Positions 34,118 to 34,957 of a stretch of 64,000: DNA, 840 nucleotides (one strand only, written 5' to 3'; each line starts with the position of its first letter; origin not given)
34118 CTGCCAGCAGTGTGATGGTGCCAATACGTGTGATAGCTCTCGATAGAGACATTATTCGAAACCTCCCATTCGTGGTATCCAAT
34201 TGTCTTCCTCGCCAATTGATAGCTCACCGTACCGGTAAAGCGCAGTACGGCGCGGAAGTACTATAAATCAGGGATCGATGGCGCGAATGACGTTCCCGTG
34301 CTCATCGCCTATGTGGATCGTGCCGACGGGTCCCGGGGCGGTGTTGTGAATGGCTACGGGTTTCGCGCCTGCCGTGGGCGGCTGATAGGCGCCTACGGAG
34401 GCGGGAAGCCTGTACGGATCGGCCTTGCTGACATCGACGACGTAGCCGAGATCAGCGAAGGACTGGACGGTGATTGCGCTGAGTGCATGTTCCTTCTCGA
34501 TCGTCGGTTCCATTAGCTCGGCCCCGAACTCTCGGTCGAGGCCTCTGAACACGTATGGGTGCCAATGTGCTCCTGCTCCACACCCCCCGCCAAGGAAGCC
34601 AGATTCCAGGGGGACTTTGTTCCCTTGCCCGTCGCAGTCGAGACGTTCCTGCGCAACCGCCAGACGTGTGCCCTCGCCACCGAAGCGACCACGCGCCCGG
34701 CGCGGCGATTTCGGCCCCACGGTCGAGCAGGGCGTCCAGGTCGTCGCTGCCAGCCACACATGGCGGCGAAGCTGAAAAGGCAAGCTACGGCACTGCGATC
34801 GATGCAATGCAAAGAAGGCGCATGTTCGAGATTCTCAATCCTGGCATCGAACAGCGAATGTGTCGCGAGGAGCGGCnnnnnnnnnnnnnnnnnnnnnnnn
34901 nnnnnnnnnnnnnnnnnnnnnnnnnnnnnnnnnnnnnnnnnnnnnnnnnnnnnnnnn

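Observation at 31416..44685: Two giant genes share near-identical 5' (cohesin+dockerin) and 3' (CARDB + C-terminal) modules around completely different centres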

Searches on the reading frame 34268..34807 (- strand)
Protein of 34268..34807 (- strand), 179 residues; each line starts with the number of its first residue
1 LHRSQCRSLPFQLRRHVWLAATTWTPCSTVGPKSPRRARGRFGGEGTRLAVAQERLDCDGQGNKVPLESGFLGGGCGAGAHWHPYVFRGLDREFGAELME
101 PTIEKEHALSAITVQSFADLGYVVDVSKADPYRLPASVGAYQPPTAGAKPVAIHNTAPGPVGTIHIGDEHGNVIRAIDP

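Call 48: search_protein_families(library=pfam, proteins=[window:34268-34807:-], max_evalue=0.01)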
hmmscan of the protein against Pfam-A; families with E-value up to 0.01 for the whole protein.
window:34268-34807:- (179 aa): 0 families

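Call 52: search_protein_families(library=ncbifam, proteins=[window:34268-34807:-], max_evalue=0.1)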
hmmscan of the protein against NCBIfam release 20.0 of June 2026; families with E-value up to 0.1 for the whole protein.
window:34268-34807:- (179 aa): 0 families
